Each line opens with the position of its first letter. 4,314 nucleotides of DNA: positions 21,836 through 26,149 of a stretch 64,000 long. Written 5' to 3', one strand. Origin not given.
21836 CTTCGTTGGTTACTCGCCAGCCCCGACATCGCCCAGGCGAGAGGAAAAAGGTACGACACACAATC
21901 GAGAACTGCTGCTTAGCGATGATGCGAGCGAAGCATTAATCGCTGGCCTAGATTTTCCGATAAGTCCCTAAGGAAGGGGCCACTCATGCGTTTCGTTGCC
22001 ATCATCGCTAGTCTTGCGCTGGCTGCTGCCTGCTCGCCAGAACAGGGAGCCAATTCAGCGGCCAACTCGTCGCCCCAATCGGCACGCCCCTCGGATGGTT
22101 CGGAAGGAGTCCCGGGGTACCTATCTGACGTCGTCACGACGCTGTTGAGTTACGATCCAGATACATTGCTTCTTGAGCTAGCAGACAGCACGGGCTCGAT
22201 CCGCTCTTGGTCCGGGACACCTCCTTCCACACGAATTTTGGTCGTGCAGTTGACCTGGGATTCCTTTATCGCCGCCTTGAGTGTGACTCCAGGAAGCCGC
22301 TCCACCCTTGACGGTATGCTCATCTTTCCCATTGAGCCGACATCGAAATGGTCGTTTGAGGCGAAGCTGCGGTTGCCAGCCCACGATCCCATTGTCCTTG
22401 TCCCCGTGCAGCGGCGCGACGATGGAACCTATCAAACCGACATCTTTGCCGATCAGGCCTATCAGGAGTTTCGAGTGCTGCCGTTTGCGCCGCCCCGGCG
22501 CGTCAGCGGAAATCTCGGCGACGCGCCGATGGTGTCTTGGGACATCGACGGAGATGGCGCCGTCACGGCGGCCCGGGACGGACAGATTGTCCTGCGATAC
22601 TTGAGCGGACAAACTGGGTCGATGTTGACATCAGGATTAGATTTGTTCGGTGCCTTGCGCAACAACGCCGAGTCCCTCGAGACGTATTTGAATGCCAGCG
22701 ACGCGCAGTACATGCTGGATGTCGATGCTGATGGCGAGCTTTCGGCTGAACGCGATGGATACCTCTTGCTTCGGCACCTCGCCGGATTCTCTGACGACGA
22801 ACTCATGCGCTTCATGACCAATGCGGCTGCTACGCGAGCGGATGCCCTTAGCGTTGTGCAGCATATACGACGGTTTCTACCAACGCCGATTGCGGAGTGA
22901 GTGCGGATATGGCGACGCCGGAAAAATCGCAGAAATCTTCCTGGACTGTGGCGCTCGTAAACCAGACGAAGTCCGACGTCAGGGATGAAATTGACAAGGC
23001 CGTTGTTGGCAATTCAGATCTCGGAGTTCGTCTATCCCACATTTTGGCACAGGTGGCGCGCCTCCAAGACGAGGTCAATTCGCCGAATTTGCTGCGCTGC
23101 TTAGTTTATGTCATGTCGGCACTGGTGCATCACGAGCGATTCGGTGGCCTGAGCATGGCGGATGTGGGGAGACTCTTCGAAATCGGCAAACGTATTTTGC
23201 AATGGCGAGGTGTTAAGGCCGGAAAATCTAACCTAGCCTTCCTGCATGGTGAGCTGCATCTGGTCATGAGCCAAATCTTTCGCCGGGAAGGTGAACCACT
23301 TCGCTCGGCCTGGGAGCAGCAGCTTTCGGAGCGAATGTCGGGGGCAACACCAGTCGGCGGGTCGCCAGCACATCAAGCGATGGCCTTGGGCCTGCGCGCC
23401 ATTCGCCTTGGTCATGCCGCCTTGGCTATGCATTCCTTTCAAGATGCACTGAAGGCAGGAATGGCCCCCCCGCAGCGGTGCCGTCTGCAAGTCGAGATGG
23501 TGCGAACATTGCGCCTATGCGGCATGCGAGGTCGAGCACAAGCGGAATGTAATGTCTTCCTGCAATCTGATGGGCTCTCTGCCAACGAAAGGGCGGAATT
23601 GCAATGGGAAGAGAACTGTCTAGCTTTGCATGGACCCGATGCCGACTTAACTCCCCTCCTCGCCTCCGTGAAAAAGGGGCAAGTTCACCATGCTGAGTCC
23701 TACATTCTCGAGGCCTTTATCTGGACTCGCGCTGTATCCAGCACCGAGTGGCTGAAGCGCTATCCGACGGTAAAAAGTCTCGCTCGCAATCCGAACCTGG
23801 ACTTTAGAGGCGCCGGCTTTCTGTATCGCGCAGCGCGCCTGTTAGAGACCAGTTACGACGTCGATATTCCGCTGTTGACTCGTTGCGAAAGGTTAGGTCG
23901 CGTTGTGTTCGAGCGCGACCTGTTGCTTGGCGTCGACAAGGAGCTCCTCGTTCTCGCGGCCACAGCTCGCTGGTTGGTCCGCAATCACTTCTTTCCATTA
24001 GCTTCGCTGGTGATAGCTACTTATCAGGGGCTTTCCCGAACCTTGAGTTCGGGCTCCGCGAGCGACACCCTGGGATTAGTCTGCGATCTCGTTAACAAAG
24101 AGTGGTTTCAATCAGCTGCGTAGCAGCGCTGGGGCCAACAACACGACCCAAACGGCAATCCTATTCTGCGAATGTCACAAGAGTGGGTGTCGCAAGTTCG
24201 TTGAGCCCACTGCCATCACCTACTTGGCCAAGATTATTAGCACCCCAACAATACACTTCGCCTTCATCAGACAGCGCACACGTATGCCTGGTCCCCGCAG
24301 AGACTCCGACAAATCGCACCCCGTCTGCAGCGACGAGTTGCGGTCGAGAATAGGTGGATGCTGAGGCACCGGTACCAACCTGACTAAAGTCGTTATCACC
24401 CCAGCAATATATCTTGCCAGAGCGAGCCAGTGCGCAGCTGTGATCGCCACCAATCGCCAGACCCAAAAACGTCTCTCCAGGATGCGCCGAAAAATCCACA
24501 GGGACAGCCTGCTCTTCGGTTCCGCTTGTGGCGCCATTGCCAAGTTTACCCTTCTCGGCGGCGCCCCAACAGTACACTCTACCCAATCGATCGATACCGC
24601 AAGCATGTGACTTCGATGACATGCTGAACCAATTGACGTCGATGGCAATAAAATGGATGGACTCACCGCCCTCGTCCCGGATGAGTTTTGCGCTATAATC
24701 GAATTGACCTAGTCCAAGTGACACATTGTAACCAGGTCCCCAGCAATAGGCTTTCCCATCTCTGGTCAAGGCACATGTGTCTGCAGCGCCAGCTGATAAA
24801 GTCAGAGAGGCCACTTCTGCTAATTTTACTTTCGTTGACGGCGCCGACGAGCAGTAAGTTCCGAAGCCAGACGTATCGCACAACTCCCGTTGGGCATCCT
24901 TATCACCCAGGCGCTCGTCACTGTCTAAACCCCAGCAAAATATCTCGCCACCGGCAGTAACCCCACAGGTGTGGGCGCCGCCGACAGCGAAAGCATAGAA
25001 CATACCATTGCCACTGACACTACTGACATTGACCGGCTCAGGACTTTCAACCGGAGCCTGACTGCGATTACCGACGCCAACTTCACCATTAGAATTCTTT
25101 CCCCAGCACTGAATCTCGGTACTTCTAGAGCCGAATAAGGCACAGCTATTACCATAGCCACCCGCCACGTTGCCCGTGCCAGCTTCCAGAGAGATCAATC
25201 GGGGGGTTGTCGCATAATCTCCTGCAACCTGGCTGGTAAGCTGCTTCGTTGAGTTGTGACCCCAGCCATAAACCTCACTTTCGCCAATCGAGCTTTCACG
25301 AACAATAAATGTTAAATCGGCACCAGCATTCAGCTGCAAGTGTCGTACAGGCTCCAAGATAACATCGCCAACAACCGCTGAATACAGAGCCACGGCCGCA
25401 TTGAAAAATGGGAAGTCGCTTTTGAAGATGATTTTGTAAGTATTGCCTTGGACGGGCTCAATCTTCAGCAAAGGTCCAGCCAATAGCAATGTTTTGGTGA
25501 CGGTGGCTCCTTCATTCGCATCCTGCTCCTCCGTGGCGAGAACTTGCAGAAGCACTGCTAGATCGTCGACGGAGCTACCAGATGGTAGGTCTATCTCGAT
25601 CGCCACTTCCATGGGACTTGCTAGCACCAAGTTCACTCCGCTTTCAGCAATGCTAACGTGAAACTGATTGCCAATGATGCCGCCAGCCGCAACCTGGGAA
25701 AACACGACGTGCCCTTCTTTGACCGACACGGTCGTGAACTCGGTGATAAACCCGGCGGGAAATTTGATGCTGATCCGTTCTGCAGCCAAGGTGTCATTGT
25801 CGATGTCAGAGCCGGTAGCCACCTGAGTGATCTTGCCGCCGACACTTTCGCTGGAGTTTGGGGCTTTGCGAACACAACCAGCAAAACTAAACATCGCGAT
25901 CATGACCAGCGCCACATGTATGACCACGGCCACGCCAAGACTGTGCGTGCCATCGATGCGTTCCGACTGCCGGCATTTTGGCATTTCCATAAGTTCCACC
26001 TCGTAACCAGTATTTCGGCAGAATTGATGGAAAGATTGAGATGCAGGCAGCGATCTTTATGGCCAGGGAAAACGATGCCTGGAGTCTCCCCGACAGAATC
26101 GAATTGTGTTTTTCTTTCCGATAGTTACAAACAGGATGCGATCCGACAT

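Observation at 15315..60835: Shared acidic-x-[ILV]-P-G-[YF]-L motif about 20-30 residues behind the signal/lipobox Cys in five otherwise unrelated exported proteins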

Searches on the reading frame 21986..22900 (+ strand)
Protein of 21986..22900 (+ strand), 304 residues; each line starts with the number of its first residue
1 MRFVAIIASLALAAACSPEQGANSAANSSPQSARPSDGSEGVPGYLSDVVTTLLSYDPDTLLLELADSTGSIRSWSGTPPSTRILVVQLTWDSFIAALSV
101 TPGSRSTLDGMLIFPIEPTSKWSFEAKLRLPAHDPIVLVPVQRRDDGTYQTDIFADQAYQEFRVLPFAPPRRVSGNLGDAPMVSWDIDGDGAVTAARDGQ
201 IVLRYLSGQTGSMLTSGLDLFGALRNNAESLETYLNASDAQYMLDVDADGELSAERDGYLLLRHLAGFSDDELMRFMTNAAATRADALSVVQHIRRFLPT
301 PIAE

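Call 5: search_protein_families(library=pfam, proteins=[window:21986-22900:+], max_evalue=0.1)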
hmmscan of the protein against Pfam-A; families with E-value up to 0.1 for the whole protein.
window:21986-22900:+ (304 aa): 1 family
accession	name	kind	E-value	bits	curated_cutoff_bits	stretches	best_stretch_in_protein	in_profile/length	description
PF00404.24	Dockerin_1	-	0.018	15.7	22.9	0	186-254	3-46/57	Dockerin type I domain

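Call 6: search_protein_families(library=ncbifam, proteins=[window:21986-22900:+], max_evalue=1)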
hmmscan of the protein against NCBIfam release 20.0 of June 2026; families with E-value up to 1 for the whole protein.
window:21986-22900:+ (304 aa): 0 families

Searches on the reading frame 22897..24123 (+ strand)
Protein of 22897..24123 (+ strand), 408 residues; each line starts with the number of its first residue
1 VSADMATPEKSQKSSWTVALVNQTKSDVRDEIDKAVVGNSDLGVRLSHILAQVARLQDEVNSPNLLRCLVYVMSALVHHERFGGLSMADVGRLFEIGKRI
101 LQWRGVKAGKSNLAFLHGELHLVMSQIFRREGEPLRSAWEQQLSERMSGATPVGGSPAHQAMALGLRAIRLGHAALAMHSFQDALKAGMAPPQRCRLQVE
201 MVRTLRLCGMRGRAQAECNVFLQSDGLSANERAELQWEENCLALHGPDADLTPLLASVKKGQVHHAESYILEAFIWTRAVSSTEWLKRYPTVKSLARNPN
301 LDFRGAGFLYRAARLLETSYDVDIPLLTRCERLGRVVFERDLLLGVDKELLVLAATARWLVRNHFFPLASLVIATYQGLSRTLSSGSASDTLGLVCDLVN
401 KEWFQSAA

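Call 48: search_protein_families(library=pfam, proteins=[window:22897-24123:+], max_evalue=0.01)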
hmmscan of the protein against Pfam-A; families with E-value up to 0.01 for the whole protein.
window:22897-24123:+ (408 aa): 0 families

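Call 75: search_protein_families(library=pfam, proteins=[window:22897-24123:+], max_evalue=0.01)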
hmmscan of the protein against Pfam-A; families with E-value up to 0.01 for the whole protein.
window:22897-24123:+ (408 aa): 0 families

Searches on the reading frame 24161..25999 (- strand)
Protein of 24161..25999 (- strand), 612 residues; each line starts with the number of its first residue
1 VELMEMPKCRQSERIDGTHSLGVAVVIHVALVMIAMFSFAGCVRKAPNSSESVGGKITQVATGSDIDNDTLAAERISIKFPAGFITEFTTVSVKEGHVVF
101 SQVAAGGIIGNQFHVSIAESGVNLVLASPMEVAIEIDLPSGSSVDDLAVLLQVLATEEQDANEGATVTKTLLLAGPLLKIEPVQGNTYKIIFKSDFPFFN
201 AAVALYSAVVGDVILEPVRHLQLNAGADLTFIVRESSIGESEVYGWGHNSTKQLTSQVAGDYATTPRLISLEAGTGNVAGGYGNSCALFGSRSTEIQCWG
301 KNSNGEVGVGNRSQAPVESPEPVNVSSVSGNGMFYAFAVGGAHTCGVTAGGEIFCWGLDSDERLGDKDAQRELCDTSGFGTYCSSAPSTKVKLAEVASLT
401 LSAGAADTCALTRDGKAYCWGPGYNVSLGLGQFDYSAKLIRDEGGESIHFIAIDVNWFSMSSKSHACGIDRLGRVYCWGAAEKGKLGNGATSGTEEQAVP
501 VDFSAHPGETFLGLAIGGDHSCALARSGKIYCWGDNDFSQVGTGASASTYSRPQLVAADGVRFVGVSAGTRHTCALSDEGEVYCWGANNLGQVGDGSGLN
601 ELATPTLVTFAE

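Call 48: search_protein_families(library=pfam, proteins=[window:24161-25999:-], max_evalue=0.01)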
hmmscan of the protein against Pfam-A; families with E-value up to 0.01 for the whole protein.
window:24161-25999:- (612 aa): 4 families
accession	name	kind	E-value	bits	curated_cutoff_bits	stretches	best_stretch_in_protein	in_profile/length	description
PF25390.1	WD40_RLD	-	1.3e-55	189.7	150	2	387-608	22-241/363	RCC1-like domain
PF13540.12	RCC1_2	-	4.3e-40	134.9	22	5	564-592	2-30/30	Regulator of chromosome condensation (RCC1) repeat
PF00415.24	RCC1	-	1.7e-39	134.6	21.7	4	527-576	1-50/50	Regulator of chromosome condensation (RCC1) repeat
PF25384.1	Alsin_RLD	-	2.6e-08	34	100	0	559-596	273-310/405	Alsin RCC1-like domain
